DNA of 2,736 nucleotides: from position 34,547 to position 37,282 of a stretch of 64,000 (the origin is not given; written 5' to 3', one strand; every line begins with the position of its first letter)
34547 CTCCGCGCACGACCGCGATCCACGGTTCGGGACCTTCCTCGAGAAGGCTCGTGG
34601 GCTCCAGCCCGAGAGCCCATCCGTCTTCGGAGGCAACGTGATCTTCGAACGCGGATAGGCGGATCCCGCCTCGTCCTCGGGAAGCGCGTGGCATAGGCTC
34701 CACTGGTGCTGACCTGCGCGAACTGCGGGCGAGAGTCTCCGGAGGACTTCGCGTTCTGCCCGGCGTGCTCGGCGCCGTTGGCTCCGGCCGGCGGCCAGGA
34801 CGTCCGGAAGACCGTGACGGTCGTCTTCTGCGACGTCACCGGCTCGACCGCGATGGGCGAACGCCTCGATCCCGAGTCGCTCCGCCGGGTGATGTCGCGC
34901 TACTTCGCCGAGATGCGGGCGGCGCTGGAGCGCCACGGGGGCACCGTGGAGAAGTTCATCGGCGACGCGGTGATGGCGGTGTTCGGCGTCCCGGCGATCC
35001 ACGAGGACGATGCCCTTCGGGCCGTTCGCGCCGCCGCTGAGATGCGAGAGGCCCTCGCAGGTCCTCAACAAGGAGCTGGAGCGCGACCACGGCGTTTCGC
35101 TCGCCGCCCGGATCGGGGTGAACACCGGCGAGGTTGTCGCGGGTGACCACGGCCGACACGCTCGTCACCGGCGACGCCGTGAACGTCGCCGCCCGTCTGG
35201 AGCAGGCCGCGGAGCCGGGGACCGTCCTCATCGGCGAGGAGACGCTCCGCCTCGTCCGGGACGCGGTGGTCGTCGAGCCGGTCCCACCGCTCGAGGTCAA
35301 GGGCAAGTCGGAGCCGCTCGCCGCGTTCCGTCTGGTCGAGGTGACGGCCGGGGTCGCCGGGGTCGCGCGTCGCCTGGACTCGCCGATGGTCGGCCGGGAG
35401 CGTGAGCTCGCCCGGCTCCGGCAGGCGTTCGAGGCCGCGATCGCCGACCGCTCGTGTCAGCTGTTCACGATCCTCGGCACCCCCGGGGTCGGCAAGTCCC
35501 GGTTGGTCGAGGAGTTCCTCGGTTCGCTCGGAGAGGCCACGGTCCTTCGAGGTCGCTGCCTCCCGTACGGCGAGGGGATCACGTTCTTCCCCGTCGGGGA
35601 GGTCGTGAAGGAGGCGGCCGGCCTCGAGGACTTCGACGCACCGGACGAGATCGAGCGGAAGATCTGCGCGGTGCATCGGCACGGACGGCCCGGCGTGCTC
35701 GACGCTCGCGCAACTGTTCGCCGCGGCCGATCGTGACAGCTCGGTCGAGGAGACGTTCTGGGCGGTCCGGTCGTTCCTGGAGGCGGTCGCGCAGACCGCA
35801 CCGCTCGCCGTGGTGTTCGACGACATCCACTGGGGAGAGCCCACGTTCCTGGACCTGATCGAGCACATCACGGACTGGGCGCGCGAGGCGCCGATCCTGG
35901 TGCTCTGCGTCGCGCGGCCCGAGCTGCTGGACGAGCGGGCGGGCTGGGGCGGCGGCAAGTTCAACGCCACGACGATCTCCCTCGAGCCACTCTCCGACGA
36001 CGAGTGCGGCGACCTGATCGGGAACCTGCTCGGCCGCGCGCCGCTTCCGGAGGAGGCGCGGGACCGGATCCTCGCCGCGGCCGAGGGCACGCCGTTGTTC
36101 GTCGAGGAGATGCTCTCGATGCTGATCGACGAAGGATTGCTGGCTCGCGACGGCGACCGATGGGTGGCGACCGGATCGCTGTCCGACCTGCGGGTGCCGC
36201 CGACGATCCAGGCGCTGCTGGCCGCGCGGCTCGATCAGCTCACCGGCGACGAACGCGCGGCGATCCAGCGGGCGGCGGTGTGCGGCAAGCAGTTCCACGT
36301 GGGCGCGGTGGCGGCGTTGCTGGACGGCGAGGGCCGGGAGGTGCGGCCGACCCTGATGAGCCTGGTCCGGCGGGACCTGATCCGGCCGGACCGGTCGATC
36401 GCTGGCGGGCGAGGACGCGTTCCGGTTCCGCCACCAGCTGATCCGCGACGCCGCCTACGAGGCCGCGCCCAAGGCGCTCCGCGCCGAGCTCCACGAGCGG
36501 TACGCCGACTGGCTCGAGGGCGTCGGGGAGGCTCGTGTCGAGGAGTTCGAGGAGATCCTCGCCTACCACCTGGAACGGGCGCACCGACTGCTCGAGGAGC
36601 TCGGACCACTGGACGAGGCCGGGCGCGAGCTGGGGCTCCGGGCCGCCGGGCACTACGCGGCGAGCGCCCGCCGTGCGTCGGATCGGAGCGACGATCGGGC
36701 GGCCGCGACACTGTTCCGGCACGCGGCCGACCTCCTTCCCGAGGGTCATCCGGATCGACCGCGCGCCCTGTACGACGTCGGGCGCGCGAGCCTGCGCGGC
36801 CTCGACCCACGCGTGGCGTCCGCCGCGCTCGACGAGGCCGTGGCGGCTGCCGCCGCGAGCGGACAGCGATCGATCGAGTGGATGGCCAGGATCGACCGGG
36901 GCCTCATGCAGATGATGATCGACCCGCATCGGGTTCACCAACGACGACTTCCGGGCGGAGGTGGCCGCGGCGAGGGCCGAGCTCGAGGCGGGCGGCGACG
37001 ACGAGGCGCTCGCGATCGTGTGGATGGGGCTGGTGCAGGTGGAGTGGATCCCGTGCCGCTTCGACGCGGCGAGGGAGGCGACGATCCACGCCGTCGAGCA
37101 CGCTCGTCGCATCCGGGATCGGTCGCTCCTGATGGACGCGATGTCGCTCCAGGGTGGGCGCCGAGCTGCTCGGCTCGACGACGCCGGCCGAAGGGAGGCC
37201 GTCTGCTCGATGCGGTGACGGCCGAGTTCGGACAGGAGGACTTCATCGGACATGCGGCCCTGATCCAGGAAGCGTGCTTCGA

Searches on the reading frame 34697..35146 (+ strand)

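Call 43: search_protein_families(library=pfam, proteins=[window:34697-35146:+], max_evalue=0.001)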
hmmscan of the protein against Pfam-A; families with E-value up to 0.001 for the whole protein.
window:34697-35146:+ (149 aa): 4 families
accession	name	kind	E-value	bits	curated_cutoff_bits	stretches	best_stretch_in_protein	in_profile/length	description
PF00211.25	Guanylate_cyc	-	3.1e-10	40.4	21.9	1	38-120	7-89/183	Adenylate and Guanylate cyclase catalytic domain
PF24460.1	DUF7575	-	1.6e-05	24.6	28.5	1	6-28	5-27/28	Domain of unknown function (DUF7575)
PF12773.13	DZR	-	7.5e-05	23.3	27.3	1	7-29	1-23/45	Double zinc ribbon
PF13240.11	Zn_Ribbon_1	-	0.00019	21.5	25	1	7-28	2-23/23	zinc-ribbon domain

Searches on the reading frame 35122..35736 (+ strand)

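Call 43: search_protein_families(library=pfam, proteins=[window:35122-35736:+], max_evalue=0.001)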
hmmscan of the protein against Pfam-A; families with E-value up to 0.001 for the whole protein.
window:35122-35736:+ (204 aa): 2 families
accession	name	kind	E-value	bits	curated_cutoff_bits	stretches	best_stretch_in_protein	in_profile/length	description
PF13191.12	AAA_16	-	3.8e-13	50.7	32.6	1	89-170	2-81/167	AAA ATPase domain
PF00211.25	Guanylate_cyc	-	0.00023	21.2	21.9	1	17-64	127-175/183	Adenylate and Guanylate cyclase catalytic domain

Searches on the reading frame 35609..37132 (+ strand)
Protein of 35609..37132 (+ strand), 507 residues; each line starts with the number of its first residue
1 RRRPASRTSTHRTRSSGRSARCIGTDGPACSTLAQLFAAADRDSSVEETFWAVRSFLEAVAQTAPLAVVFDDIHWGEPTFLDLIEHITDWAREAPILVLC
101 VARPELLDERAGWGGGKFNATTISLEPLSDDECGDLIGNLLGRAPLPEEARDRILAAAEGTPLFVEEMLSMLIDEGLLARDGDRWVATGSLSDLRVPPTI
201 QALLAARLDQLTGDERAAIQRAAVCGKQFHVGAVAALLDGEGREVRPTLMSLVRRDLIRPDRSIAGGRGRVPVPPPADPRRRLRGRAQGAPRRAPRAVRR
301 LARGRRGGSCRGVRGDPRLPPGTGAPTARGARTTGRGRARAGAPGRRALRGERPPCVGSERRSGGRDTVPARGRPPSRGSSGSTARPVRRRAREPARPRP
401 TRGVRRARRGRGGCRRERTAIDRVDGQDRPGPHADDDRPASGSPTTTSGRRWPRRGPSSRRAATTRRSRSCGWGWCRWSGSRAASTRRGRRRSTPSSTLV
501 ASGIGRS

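Call 43: search_protein_families(library=pfam, proteins=[window:35609-37132:+], max_evalue=0.001)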
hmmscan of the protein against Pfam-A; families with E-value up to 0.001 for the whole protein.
window:35609-37132:+ (507 aa): 1 family
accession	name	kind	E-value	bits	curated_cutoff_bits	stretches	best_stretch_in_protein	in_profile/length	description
PF13191.12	AAA_16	-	0.00055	20.9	32.6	0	40-98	108-166/167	AAA ATPase domain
